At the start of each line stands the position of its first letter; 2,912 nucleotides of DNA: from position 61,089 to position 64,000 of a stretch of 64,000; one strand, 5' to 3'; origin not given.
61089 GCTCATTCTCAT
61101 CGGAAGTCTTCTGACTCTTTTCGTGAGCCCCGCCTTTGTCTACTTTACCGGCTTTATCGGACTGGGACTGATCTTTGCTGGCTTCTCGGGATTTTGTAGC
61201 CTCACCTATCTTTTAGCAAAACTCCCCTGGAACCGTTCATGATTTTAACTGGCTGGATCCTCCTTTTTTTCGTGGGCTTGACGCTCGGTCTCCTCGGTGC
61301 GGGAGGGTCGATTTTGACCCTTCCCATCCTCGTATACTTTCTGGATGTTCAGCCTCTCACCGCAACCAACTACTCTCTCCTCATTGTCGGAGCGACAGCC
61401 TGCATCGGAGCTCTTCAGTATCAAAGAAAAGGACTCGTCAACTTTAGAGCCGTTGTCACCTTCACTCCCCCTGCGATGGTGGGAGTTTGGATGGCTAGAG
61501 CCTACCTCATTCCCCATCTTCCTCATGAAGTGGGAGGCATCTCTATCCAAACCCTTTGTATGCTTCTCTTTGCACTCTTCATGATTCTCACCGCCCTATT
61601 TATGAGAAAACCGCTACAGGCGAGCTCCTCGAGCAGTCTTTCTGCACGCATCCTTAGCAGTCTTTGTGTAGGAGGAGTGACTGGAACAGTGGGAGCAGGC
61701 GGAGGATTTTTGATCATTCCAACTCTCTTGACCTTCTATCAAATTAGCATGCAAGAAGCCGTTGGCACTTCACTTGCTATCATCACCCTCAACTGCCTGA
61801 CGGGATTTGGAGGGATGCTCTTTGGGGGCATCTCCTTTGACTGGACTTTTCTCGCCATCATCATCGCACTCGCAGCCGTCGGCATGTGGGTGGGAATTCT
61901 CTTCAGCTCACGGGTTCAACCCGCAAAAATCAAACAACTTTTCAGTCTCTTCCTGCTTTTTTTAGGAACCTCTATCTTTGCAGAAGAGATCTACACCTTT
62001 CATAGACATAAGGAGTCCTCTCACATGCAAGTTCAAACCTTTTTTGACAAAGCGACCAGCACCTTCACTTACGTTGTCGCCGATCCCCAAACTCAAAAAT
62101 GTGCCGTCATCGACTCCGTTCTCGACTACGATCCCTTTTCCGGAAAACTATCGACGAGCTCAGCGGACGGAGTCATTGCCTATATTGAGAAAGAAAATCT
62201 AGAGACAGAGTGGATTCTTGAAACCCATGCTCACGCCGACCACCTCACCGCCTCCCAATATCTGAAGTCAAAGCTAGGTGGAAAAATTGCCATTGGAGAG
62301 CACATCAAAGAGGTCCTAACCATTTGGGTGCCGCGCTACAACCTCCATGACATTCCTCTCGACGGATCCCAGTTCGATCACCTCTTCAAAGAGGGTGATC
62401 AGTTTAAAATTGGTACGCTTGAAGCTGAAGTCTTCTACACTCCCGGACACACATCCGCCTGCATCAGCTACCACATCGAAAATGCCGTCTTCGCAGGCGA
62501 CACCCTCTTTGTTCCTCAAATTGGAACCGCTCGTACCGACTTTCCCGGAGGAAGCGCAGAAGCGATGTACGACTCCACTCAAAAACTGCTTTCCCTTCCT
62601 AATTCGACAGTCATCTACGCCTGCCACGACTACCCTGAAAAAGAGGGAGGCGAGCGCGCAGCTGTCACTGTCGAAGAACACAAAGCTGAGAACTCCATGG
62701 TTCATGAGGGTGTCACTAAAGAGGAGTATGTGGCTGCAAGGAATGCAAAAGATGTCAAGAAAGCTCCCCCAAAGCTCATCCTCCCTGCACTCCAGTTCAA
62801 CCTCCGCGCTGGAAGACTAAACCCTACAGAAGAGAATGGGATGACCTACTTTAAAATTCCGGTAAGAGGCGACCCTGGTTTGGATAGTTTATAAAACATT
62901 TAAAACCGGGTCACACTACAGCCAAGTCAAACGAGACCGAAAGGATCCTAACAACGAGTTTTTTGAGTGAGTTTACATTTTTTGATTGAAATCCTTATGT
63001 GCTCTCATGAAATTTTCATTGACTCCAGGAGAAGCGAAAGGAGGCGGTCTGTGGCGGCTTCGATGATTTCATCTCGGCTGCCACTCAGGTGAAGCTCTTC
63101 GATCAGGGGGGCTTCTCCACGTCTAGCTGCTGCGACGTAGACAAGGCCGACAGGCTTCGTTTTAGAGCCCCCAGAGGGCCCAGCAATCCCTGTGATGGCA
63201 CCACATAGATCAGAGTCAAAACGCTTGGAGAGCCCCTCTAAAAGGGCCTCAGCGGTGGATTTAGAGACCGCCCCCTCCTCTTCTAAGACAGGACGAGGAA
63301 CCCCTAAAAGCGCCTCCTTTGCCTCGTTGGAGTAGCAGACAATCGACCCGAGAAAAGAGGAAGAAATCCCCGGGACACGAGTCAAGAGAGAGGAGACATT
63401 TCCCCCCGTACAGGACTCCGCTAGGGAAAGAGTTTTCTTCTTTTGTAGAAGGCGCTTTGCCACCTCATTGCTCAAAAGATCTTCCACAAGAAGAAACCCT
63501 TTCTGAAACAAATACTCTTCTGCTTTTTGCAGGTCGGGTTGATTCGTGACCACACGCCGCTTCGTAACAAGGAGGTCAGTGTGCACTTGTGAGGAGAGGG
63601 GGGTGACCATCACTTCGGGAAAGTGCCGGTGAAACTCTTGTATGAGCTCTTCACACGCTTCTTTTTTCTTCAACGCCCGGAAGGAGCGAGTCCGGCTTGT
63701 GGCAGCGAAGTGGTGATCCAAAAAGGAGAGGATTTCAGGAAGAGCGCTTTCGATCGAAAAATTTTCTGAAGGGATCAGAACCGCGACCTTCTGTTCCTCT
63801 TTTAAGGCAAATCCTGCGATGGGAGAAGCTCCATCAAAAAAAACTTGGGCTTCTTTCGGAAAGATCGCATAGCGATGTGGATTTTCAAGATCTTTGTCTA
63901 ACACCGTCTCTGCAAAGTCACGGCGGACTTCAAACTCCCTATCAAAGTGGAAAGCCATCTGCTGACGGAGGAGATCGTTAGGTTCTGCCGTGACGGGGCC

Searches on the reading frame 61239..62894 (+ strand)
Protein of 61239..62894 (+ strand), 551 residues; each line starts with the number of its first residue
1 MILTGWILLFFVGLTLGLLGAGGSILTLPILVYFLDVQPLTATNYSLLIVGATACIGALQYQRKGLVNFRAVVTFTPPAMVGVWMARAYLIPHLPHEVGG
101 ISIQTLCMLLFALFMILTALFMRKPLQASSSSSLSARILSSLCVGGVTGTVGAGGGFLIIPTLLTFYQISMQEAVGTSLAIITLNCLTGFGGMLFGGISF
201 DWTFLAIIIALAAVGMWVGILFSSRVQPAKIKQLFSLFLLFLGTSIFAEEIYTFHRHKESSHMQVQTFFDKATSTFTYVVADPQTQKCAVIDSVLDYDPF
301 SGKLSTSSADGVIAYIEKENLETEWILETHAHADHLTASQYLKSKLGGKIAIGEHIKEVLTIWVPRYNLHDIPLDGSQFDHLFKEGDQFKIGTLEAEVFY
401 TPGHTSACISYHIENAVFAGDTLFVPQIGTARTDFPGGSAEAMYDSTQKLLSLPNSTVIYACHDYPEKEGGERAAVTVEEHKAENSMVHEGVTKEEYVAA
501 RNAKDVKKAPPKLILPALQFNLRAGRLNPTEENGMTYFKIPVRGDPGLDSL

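Call 57: find_encoding_contigs(protein=window:61239-62894:+, flank=10000, max_places=3)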
Protein window:61239-62894:+ (551 aa): 14 contigs read that carry it; 3 places shown.
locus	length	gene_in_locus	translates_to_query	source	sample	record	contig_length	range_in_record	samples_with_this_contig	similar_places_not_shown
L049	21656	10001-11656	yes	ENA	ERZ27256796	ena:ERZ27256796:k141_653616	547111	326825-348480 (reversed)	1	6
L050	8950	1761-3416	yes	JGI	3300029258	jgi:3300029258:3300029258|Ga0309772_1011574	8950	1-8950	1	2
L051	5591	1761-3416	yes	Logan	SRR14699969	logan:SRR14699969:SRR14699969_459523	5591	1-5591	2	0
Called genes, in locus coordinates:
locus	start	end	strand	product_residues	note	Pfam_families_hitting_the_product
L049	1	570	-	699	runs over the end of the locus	PF11412:DsbD_N, PF02683:DsbD_TM, PF13899:Thioredoxin_7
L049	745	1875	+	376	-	PF00069:Pkinase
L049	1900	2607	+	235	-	PF01618:MotA_ExbB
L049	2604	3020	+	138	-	PF02472:ExbD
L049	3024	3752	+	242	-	-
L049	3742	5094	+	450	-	PF14583:Pectate_lyase22 (faint), PF26549:Tricorn_N (faint), PF00930:DPPIV_N (faint), PF07676:PD40 (weak), PF26550:Tricorn_2nd, PF07676:PD40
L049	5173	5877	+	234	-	PF00691:OmpA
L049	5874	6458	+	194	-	PF01476:LysM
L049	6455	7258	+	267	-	PF01177:Asp_Glu_race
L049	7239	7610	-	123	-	-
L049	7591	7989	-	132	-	-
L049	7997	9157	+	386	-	PF00438:S-AdoMet_synt_N, PF02772:S-AdoMet_synt_M, PF02773:S-AdoMet_synt_C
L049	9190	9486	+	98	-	PF12840:HTH_20 (weak), PF01022:HTH_5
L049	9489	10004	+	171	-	PF00581:Rhodanese, PF11127:YgaP-like_TM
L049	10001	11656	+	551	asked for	PF01925:TauE, PF00753:Lactamase_B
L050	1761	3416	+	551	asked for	PF01925:TauE, PF00753:Lactamase_B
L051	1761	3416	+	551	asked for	PF01925:TauE, PF00753:Lactamase_B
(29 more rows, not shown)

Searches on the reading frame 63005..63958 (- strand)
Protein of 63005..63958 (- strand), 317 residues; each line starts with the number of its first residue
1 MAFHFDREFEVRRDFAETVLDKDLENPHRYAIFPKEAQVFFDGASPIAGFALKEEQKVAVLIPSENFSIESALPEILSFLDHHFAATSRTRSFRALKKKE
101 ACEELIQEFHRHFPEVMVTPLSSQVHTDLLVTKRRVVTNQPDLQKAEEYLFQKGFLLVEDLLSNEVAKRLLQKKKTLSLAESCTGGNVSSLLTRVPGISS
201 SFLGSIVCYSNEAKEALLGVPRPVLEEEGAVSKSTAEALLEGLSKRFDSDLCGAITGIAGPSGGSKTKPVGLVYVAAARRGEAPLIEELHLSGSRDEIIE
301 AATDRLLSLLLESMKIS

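Call 56: find_encoding_contigs(protein=window:63005-63958:-, flank=10000, max_places=3)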
Protein window:63005-63958:- (317 aa): no gene with exactly this product is on record in the collection.
